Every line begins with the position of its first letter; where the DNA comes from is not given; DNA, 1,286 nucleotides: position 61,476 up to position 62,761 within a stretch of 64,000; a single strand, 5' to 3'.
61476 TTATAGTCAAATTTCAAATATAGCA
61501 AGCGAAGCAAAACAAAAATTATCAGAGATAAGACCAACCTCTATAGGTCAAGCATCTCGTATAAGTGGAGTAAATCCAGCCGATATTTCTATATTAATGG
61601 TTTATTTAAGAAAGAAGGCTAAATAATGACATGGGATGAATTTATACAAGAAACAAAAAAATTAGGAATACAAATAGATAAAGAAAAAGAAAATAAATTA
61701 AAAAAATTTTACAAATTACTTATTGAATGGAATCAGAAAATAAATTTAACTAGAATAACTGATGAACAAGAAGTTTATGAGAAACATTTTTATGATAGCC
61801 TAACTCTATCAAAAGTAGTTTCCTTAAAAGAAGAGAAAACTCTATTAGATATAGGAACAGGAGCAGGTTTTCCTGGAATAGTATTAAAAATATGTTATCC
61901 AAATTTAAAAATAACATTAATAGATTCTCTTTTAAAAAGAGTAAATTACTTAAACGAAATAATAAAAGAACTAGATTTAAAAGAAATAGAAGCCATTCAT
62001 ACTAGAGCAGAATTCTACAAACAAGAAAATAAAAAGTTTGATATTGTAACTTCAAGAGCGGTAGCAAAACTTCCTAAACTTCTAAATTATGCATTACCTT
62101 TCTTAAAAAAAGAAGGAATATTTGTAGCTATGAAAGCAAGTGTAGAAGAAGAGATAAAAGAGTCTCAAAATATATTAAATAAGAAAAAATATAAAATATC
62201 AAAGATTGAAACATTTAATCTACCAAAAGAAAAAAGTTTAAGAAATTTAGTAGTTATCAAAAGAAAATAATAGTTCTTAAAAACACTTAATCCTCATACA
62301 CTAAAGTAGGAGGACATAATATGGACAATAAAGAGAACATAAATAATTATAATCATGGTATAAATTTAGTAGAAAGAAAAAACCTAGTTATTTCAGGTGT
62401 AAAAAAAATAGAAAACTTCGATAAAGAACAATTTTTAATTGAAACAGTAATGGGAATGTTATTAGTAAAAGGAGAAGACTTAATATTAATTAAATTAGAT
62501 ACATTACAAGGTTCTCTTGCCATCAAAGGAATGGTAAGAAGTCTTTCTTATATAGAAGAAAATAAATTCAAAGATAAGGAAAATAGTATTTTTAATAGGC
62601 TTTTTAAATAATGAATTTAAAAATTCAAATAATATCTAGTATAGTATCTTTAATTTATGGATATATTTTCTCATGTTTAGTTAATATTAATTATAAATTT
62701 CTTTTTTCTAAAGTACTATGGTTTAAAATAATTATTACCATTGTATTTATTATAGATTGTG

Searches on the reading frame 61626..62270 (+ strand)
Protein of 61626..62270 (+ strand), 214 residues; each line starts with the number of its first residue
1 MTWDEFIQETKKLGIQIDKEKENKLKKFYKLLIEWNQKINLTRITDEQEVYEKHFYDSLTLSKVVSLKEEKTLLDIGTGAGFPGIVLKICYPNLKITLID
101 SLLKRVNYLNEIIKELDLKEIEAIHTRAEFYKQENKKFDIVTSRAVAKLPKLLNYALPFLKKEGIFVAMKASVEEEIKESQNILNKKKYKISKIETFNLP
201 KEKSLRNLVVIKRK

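Call 7: search_protein_families(library=ncbifam, proteins=[window:61626-62270:+])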
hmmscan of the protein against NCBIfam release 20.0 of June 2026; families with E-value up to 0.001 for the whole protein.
window:61626-62270:+ (214 aa): 14 families
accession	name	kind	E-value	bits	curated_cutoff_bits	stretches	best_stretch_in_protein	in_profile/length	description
TIGR00138.1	rsmG_gidB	equivalog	6.3e-54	182.4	99.5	1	25-212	1-182/183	16S rRNA (guanine(527)-N(7))-methyltransferase RsmG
NF006138.0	PRK08287.1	equivalog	6.2e-11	42.5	210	1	59-195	22-155/189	decarboxylating cobalt-precorrin-6B (C(15))-methyltransferase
TIGR02469.1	CbiT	equivalog_domain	6.3e-07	29.7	78.3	1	60-168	11-120/124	precorrin-6Y C5,15-methyltransferase (decarboxylating) subunit CbiT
TIGR03534.1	RF_mod_PrmC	equivalog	8.1e-07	28.7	199.1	1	67-143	84-162/253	peptide chain release factor N(5)-glutamine methyltransferase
TIGR01983.1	UbiG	equivalog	5.3e-06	25.9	102.95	1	38-165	24-148/228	bifunctional 2-polyprenyl-6-hydroxyphenol methylase/3-demethylubiquinol 3-O-methyltransferase UbiG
NF001453.0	PRK00312.1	equivalog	1.4e-05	24.8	188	1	59-188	70-193/217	protein-L-isoaspartate(D-aspartate) O-methyltransferase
NF011529.0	PRK14968.1-3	equivalog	1.5e-05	24.6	162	1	40-142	6-103/198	putative methyltransferase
NF041537.1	ArsM_AhpD_UU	exception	6.2e-05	21.9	510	1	67-167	74-179/345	arsenite methyltransferase/AhpD domain selenoprotein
TIGR00536.1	hemK_fam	subfamily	7.1e-05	22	115.5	1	60-143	105-188/286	HemK family protein methyltransferase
TIGR02072.1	BioC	equivalog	0.00014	21.8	184.95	1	68-187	33-150/244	malonyl-ACP O-methyltransferase BioC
NF010549.0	PRK13942.1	equivalog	0.00018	21.1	282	1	61-176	69-183/215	protein-L-isoaspartate O-methyltransferase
NF005640.0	PRK07402.1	equivalog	0.00026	20.6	219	1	64-184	38-159/200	precorrin-6Y C5,15-methyltransferase subunit CbiT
TIGR03533.1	L3_gln_methyl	equivalog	0.00037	19.9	229.7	1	62-143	114-195/284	50S ribosomal protein L3 N(5)-glutamine methyltransferase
TIGR01934.1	MenG_MenH_UbiE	subfamily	0.00063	19.1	158.35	1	64-176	34-149/223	ubiquinone/menaquinone biosynthesis methyltransferase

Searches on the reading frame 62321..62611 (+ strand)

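Call 7: search_protein_families(library=ncbifam, proteins=[window:62321-62611:+])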
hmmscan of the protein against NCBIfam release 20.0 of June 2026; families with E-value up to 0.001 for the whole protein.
window:62321-62611:+ (96 aa): 1 family
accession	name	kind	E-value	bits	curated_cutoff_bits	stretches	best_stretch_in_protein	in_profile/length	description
TIGR02892.1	spore_yabP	equivalog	2.8e-25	88.1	75.4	1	12-96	1-85/85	sporulation protein YabP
